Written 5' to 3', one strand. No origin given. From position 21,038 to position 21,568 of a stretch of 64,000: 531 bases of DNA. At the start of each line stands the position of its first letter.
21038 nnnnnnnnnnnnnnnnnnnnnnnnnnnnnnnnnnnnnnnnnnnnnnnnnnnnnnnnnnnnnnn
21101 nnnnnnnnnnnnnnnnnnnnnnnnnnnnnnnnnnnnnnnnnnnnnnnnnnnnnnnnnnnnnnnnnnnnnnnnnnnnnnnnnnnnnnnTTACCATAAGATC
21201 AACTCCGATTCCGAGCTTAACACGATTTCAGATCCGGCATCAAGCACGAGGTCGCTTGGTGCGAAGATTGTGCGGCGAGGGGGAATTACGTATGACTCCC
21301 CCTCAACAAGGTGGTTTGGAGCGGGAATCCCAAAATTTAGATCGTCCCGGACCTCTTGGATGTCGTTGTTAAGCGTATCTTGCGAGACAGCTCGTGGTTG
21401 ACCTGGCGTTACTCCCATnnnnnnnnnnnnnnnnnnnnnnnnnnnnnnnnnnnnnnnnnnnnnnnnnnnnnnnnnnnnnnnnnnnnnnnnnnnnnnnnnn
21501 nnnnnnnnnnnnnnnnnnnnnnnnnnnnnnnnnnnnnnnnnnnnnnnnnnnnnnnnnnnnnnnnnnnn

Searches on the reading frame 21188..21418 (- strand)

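Call 3: search_protein_families(library=pfam, proteins=[window:21188-21418:-], max_evalue=1)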
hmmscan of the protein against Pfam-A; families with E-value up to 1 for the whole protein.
window:21188-21418:- (76 aa): 1 family
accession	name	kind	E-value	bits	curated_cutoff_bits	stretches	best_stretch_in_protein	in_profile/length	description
PF11142.13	DUF2917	-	0.13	12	25.5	0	54-74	34-54/59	Protein of unknown function (DUF2917)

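Call 4: search_protein_families(library=phrogs, proteins=[window:21188-21418:-], max_evalue=0.1)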
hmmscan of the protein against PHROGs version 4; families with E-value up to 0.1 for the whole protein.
window:21188-21418:- (76 aa): 1 family
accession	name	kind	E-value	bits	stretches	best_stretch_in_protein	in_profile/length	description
phrog_16876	-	unknown function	0.057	14.8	1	16-69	8-55/96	-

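Call 57: search_protein_families(library=ncbifam, proteins=[window:21188-21418:-], max_evalue=0.01)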
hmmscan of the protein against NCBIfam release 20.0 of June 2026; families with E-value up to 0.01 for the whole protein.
window:21188-21418:- (76 aa): 0 families
